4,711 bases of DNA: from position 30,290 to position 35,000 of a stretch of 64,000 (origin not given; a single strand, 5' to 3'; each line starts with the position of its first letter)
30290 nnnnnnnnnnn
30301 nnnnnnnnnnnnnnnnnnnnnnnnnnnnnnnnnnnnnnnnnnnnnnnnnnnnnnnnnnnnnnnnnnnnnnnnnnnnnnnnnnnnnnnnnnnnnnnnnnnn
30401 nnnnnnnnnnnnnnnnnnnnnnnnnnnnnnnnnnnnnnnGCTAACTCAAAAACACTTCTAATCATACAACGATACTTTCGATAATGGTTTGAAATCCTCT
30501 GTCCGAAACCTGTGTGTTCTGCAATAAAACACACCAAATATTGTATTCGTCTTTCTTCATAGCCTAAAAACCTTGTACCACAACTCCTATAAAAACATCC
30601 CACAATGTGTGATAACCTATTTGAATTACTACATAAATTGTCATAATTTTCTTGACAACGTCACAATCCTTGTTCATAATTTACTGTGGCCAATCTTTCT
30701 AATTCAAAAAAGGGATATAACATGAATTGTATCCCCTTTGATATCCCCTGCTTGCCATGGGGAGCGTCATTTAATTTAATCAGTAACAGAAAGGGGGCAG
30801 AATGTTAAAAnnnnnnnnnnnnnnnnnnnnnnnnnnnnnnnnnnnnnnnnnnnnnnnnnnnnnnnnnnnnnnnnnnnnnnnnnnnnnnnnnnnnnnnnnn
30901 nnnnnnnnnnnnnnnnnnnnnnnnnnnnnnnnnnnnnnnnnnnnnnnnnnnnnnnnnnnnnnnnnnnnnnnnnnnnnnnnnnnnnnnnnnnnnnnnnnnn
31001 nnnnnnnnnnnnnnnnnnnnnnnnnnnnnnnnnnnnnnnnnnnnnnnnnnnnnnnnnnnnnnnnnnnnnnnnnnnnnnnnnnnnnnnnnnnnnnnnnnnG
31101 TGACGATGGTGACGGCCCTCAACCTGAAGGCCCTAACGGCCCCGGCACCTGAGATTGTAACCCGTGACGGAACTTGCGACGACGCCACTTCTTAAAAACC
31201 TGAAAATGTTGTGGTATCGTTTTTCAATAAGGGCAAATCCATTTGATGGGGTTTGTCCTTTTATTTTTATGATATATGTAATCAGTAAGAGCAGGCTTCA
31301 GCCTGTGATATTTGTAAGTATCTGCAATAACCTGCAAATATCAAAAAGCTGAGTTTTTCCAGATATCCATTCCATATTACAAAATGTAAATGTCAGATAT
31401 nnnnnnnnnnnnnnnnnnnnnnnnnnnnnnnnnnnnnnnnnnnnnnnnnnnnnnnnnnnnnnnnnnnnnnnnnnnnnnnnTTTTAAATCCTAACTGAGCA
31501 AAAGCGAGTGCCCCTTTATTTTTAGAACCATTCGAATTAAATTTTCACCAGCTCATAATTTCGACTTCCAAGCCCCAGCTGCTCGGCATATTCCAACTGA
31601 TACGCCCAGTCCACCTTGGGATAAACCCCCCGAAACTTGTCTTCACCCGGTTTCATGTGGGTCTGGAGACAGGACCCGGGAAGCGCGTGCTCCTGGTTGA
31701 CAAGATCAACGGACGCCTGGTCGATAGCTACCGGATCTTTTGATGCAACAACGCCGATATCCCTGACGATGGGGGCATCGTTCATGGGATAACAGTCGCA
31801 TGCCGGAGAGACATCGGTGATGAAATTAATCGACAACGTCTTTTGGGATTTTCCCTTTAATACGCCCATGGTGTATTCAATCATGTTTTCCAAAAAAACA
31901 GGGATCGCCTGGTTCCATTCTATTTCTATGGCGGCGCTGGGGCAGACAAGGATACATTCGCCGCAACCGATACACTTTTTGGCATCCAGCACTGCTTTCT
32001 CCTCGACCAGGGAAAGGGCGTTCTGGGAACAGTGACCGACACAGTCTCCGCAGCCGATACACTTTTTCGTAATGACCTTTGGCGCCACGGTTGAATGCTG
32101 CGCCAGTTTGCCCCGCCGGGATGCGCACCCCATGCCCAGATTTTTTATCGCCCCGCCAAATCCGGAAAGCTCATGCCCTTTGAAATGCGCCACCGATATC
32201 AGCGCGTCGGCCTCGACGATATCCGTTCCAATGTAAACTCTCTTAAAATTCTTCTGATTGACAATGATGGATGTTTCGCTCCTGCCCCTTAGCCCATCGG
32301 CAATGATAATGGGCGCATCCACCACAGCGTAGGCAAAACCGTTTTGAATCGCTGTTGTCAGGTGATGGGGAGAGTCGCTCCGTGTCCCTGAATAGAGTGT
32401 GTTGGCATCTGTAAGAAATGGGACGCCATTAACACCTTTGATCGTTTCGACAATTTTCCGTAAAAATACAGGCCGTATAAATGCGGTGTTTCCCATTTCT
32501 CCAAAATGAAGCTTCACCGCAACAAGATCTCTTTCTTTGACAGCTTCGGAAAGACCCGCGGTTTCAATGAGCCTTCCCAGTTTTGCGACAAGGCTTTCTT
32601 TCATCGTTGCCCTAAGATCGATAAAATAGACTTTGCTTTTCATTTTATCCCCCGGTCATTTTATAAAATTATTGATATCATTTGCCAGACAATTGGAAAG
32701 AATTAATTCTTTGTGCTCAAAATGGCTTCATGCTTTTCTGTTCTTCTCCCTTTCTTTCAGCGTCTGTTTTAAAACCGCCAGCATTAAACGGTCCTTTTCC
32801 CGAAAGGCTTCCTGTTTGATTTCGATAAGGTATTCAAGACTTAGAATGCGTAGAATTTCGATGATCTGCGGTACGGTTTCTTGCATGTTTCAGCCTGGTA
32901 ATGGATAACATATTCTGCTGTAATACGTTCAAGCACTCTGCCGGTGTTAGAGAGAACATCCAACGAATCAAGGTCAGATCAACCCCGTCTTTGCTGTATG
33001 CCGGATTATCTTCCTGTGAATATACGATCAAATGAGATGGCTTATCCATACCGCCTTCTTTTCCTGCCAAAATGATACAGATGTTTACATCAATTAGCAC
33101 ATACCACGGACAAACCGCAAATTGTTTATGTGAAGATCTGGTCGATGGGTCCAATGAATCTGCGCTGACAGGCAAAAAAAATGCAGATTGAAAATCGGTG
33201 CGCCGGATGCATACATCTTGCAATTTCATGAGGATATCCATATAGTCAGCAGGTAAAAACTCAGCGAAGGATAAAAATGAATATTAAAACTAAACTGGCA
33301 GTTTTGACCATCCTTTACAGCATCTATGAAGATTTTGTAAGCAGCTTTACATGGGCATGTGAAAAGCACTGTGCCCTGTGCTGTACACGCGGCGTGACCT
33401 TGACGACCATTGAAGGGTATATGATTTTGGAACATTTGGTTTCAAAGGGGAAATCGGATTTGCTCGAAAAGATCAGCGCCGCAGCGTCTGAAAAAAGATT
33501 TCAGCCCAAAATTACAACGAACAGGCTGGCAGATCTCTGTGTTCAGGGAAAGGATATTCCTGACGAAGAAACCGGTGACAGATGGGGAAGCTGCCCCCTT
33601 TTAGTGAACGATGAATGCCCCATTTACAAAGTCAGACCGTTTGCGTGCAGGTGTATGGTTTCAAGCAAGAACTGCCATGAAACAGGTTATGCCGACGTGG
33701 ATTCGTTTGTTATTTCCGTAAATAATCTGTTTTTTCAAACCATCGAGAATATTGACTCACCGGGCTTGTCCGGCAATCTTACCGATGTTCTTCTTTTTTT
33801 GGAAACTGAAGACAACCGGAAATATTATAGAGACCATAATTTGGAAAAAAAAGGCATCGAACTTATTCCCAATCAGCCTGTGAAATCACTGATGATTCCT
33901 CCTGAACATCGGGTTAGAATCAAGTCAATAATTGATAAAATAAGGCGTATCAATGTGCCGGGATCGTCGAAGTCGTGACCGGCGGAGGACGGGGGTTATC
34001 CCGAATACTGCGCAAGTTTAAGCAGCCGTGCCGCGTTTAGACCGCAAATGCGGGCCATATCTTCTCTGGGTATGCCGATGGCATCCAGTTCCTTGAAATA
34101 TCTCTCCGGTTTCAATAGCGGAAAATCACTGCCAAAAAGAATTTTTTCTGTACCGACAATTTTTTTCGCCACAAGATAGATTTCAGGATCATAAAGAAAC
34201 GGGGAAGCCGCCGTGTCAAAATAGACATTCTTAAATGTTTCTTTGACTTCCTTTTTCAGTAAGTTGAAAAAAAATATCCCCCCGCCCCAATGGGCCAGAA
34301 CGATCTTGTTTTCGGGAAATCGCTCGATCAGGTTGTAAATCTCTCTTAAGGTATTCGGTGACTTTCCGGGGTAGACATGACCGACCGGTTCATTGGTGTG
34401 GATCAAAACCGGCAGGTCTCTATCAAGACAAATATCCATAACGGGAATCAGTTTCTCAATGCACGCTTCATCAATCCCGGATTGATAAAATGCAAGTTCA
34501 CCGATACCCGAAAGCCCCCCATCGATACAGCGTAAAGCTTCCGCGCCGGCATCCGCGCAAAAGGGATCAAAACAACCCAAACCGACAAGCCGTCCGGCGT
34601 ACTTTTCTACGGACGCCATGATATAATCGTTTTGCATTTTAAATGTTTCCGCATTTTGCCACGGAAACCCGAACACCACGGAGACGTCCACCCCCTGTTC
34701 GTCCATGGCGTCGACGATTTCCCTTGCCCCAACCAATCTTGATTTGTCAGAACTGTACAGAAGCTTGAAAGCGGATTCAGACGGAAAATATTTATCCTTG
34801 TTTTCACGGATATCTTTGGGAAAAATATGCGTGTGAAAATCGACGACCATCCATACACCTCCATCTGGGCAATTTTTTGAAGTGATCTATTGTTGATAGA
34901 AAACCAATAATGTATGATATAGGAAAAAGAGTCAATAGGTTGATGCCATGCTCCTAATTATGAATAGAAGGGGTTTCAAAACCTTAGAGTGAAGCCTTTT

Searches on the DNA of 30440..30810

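Call 76: search_rna_families(source=window, start=30440, end=30810, threshold=evalue, max_evalue=1)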
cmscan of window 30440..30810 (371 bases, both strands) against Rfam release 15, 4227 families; matches with E-value up to 1: 0.
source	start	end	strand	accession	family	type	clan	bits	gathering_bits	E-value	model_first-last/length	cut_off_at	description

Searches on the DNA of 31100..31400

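Call 75: search_rna_families(source=window, start=31100, end=31400, threshold=evalue, max_evalue=1)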
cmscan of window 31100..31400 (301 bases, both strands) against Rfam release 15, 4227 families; matches with E-value up to 1: 0.
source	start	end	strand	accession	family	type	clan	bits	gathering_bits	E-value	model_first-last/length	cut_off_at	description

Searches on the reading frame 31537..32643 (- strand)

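Call 12: search_protein_families(library=pfam, proteins=[window:31537-32643:-], max_evalue=0.01)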
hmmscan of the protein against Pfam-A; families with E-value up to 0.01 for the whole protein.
window:31537-32643:- (368 aa): 15 families
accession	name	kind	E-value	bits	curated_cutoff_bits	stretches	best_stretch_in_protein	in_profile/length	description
PF04015.17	DUF362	-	6.1e-51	173.8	24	1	41-313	1-200/200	Domain of unknown function (DUF362)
PF00037.32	Fer4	-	7.2e-12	45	21.1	2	218-240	2-24/24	4Fe-4S binding domain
PF13237.11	Fer4_10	-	7.9e-11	42.2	25.5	2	190-235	4-53/53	4Fe-4S dicluster domain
PF12838.12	Fer4_7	-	2.8e-10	40.9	27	1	194-238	1-52/52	4Fe-4S dicluster domain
PF14697.11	Fer4_21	-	8.5e-10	39.1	35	2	192-240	5-58/59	4Fe-4S dicluster domain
PF12837.12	Fer4_6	-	3.7e-09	36.5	25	1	220-239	5-24/24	4Fe-4S binding domain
PF12797.12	Fer4_2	-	1.4e-08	34.6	24.5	2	217-236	3-22/22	4Fe-4S binding domain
PF13187.11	Fer4_9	-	6.5e-08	32.9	27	2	194-239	1-52/52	4Fe-4S dicluster domain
PF25160.1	LdpA_Fe-S-bd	-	2.1e-06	27.9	27.6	1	207-240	15-44/49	LdpA Fe-S cluster-binding domain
PF13484.11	Fer4_16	-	2.6e-06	28.5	30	1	223-242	1-20/66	4Fe-4S double cluster binding domain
PF13183.11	Fer4_8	-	1.1e-05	26.3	27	1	221-248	2-30/68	4Fe-4S dicluster domain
PF09861.14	Lar_N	-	8.4e-05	22.3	23.3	1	134-186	143-195/204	Lactate racemase N-terminal domain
PF17179.9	Fer4_22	-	0.00086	20.5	27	0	220-236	77-93/95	4Fe-4S dicluster domain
PF12800.12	Fer4_4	-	0.0012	19.5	24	1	222-235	2-15/17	4Fe-4S binding domain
PF12798.12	Fer4_3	-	0.0023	19.1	27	0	224-238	1-15/15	4Fe-4S binding domain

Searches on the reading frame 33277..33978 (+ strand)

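Call 12: search_protein_families(library=pfam, proteins=[window:33277-33978:+], max_evalue=0.01)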
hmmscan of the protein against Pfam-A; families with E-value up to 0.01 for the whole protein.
window:33277-33978:+ (233 aa): 1 family
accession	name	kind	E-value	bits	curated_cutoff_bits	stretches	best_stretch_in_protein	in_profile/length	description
PF03692.20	CxxCxxCC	-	0.00051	21.1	23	1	27-130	1-72/85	Putative zinc- or iron-chelating domain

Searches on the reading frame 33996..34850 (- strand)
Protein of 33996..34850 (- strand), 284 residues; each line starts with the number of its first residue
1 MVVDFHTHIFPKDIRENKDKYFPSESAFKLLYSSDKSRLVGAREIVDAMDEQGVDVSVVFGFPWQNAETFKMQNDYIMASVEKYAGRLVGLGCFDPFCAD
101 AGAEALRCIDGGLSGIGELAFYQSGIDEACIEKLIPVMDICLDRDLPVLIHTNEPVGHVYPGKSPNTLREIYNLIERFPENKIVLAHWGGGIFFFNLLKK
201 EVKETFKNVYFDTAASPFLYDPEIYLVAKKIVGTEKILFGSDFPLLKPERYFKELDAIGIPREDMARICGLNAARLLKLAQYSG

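Call 12: search_protein_families(library=pfam, proteins=[window:33996-34850:-], max_evalue=0.01)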
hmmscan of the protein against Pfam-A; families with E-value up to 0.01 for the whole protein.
window:33996-34850:- (284 aa): 2 families
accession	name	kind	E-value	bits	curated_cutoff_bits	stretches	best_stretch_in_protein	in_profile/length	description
PF04909.20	Amidohydro_2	-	3.1e-30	106.4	26.4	1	3-279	1-289/289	Amidohydrolase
PF01026.27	TatD_DNase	-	0.00046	20.1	27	1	3-251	1-212/253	TatD related DNase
